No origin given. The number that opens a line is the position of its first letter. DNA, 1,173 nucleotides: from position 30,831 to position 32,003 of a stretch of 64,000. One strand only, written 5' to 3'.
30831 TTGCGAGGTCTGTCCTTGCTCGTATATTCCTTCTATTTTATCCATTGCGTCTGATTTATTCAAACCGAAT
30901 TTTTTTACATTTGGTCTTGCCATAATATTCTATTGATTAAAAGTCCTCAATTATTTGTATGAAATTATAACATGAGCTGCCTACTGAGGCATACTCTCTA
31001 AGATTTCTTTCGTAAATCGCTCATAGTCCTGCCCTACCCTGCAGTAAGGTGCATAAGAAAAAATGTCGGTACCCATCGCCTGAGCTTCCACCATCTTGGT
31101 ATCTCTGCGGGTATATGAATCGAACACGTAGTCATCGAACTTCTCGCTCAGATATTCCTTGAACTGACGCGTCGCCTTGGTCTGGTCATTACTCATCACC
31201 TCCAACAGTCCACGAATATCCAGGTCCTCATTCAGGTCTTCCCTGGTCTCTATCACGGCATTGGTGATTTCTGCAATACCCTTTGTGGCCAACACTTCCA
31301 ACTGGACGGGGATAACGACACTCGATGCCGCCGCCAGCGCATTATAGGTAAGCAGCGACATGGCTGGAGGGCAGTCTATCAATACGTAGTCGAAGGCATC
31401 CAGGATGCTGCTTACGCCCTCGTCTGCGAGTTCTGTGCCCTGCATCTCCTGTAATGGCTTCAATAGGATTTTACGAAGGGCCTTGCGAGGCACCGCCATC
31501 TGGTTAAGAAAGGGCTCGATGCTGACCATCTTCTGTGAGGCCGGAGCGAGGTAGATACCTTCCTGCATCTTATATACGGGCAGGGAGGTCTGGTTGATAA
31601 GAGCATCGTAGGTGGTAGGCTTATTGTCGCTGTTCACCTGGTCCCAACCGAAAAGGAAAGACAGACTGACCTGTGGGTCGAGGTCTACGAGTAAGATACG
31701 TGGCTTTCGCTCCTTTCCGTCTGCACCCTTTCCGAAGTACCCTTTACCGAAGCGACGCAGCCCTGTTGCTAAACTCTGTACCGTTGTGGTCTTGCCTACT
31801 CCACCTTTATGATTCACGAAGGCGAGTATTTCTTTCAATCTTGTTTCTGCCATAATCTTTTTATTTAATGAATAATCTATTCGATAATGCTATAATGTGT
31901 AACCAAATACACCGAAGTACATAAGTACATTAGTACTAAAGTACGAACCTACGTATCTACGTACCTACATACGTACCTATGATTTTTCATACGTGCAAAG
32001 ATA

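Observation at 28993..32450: Complete plasmid-type maintenance module inside a tailed-phage genome: candidate Bacteroidota phage-plasmid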

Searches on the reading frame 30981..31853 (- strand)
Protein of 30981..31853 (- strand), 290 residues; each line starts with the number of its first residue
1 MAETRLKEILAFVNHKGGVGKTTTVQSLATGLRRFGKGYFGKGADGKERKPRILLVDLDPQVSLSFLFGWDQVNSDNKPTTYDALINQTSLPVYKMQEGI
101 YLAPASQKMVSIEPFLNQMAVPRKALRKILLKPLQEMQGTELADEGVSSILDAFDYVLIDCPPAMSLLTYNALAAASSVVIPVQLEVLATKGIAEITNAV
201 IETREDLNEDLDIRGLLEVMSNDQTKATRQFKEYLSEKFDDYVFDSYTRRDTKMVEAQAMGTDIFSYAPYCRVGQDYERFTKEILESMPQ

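Call 3: search_protein_families(library=pfam, proteins=[window:30981-31853:-], max_evalue=1)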
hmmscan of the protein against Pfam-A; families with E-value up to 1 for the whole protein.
window:30981-31853:- (290 aa): 9 families
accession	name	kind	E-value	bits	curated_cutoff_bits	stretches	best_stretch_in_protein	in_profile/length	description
PF13614.12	AAA_31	-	1.1e-34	120.4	27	1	8-213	2-177/177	AAA domain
PF01656.29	CbiA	-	5.5e-10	39.7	25.4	2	10-37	1-28/125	CobQ/CobB/MinD/ParA nucleotide binding domain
PF09140.17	MipZ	-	9.5e-05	22.3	20.7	1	144-188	90-134/262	ATPase MipZ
PF10609.15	ParA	-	0.00012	22.1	27.1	1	6-36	2-32/246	NUBPL iron-transfer P-loop NTPase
PF00142.24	Fer4_NifH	-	0.00018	21.5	25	1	15-56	7-48/271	4Fe-4S iron sulfur cluster binding proteins, NifH/frxC family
PF06564.18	CBP_BcsQ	-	0.00036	20.6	21.3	1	10-181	4-143/234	Cellulose biosynthesis protein BcsQ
PF07015.17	VirC1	-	0.047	13.5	24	0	9-33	3-27/231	VirC1 protein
PF22968.2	RNF34L-like_3rd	-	0.22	12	27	0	5-21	15-33/55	E3 ubiquitin-protein ligase rififylin-like domain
PF02374.21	ArsA_ATPase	-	0.29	10.7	24.3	1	12-37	5-30/305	Anion-transporting ATPase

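Call 4: search_protein_families(library=ncbifam, proteins=[window:30981-31853:-], max_evalue=1)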
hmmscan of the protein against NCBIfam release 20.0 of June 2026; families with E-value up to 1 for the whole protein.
window:30981-31853:- (290 aa): 21 families
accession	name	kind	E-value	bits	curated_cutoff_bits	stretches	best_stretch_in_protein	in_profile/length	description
NF041546.1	ParA_partition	equivalog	5e-21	75.2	180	2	145-280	68-200/203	ParA family partition ATPase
TIGR03453.1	partition_RepA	equivalog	2.1e-18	66.3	348.45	1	8-194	105-275/387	plasmid partitioning protein RepA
NF010443.0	PRK13869.1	subfamily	2.5e-13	49.6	446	1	8-206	122-301/405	plasmid-partitioning protein RepA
TIGR03371.1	cellulose_yhjQ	equivalog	2.6e-11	43.5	157.85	2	151-280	112-237/246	cellulose biosynthesis protein BcsQ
TIGR01969.1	minD_arch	subfamily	5.6e-10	38.8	201.75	1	9-191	2-146/251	cell division ATPase MinD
TIGR01968.1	minD_bact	equivalog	6e-09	35.6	212.9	2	135-280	89-232/261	septum site-determining protein MinD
NF041283.1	PrgP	equivalog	1.1e-08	34.8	400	1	10-254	5-228/297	ParA superfamily DNA segregation protein PrgP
NF047398.1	AAA_KGGVGR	domain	3.8e-05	24.1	90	1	8-161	3-149/190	KGGVGR-motif variant AAA ATPase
NF010259.0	PRK13705.1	equivalog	0.00019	20.5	725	1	147-256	228-340/388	plasmid-partitioning protein SopA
NF008079.0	PRK10818.1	equivalog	0.00028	20.3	508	1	9-41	4-36/270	septum site-determining protein MinD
TIGR01287.1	nifH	equivalog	0.00066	19.1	394.35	1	15-55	7-47/275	nitrogenase iron protein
NF009701.0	PRK13230.1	subfamily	0.0048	15.9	350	1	13-55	6-48/291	nitrogenase reductase-like protein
NF010423.0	PRK13849.1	equivalog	0.0051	16.2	313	1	9-37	3-31/231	conjugal transfer ATPase VirC1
NF041136.1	MrpORP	equivalog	0.019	14.3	450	1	5-37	3-35/365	iron-sulfur cluster carrier protein MrpORP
TIGR01007.1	eps_fam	subfamily_domain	0.043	13.4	108.05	0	147-169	121-143/204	polysaccharide biosynthesis tyrosine autokinase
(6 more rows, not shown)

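Call 107: search_dna_similar(query=window:30981-31853:-, collection=phages, mode=protein, max_evalue=0.00001, max_rows=15)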
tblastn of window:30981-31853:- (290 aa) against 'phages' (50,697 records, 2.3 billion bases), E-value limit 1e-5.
Records with a match: 134; places in all: 134; records where one place covers at least 80% of the query: 110.
Best place of each record, by identity: <60% 134.
By first word of the organism name: Bacteriophage 49; Clostridium 18; Enterococcus 16; Bacillus 10; Listeria 6; Acinetobacter 6; Salmonella 6; Halobacterium 4; Natrialba 4; Aphanizomenon 2; and 8 more.
By host as written in the record: - 64; Clostridium difficile 10; Listeria monocytogenes 6; Enterococcus faecalis 2; Clostridioides difficile 2; Bacillus subtilis BEST7003 2; Bacillus subtilis 2; Halobacterium salinarum strain S9 2; and 36 more.
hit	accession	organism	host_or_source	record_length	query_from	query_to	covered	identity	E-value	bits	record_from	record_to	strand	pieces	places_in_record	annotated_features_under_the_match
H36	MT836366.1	Bacteriophage sp.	human fecal samples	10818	6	286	97%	32.7%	8e-41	155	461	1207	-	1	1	record has no annotation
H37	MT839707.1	Bacteriophage sp.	human fecal samples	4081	8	285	96%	32.7%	1e-39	152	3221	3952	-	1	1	record has no annotation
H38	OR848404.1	Listeria phage LM 4-14-1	Listeria monocytogenes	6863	5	285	97%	32.0%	2e-33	134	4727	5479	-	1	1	record has no annotation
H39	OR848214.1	Listeria phage LM 4-14-1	Listeria monocytogenes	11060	5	285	97%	32.0%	2e-33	134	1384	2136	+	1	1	record has no annotation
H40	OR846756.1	Listeria phage LM 4-11-1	Listeria monocytogenes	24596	5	285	97%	32.0%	2e-33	134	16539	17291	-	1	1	record has no annotation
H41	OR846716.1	Listeria phage LM 4-11-1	Listeria monocytogenes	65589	5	285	97%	32.0%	2e-33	134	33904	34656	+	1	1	record has no annotation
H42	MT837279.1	Bacteriophage sp.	human fecal samples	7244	6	285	97%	31.9%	5e-32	130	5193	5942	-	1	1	record has no annotation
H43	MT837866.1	Bacteriophage sp.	human fecal samples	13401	6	285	97%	31.8%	7e-37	144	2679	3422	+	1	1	record has no annotation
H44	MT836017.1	Bacteriophage sp.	human fecal samples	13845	6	286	97%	31.3%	6e-38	147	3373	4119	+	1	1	record has no annotation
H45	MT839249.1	Bacteriophage sp.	human fecal samples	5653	6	288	98%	30.8%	2e-30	125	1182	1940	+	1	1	record has no annotation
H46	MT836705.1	Bacteriophage sp.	human fecal samples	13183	6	286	97%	31.0%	7e-36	141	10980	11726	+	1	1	record has no annotation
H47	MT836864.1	Bacteriophage sp.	human fecal samples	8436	10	285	95%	31.5%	1e-36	144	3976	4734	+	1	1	record has no annotation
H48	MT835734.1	Bacteriophage sp.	human fecal samples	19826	9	286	96%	30.9%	1e-35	140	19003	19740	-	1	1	record has no annotation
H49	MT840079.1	Bacteriophage sp.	human fecal samples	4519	9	285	96%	31.0%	1e-31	129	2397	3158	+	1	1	record has no annotation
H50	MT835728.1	Bacteriophage sp.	human fecal samples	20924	9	284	95%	31.1%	3e-35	140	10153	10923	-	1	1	record has no annotation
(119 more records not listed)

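Call 108: search_dna_similar(query=window:30981-31853:-, collection=plasmids, mode=protein, max_evalue=0.00001, max_rows=15)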
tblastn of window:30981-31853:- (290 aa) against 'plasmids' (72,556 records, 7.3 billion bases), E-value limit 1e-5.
The search stops at 5000 records and this limit was reached: more records match than are counted here, and every count below describes the 5000 best-scoring records only.
Records with a match: at least 5000; places in all: 5439; records where one place covers at least 80% of the query: 3928.
Best place of each record, by identity: <60% 5000.
By first word of the organism name: Enterococcus 645; Rhizobium 322; Klebsiella 291; Acinetobacter 226; Salmonella 195; Escherichia 181; Agrobacterium 158; Sinorhizobium 145; Clostridium 123; Vibrio 110; and 415 more.
By predicted mobility (MOB-suite, as given by PLSDB): non-mobilizable 2104; conjugative 1692; mobilizable 1204.
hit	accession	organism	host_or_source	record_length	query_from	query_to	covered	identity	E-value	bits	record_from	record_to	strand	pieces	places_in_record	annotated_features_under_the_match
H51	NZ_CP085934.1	Segatella copri DSM 18205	-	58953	6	285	97%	42.8%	2e-65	228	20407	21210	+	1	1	ParA family protein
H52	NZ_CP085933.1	Segatella copri DSM 18205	-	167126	3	286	98%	41.5%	3e-61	216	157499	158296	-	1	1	AAA family ATPase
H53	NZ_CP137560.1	Segatella hominis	Homo sapiens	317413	3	285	98%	40.6%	5e-60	213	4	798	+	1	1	ParA family protein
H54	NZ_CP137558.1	Segatella copri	Homo sapiens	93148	3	285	98%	40.2%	1e-59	211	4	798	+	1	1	ParA family protein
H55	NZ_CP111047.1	Chondrinema litorale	Seaweed,red alga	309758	8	288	97%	34.7%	9e-39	151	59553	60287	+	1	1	ParA family protein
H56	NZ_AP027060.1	Haliovirga abyssi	-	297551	8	286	96%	34.6%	3e-37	147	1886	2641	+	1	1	ParA family protein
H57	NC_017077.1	Selenomonas ruminantium subsp. lactilytica TAM6421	-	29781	8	285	96%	34.7%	8e-36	143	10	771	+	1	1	ParA family protein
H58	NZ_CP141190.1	Hymenobacter sp. GOD-10R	single cell,Crepidiastrum sonchifolium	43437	4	285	97%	34.0%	9e-39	151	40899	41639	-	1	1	ParA family protein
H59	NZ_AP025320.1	Fulvitalea axinellae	-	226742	2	284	98%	33.6%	1e-40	156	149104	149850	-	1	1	ParA family protein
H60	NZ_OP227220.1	Bacteroides sp.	-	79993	4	286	98%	33.2%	2e-40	156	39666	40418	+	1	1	ParA family protein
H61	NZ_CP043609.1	Bacteroides fragilis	Homo sapiens,cell culture,feces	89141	4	286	98%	33.2%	2e-40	156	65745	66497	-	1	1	ParA family protein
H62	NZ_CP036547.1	Bacteroides fragilis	Homo sapiens,blood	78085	4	286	98%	33.2%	2e-40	156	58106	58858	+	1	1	ParA family protein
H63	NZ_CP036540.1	Bacteroides fragilis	Homo sapiens,blood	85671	4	286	98%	33.2%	2e-40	156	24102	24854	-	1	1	ParA family protein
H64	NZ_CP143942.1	Bacteroides thetaiotaomicron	Homo sapiens,cell culture,fecal sample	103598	8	285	96%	33.8%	3e-34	171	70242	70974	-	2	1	none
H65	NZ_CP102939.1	Bacteroides cellulosilyticus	Blood(Human)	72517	8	285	96%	33.5%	6e-42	160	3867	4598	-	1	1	ParA family protein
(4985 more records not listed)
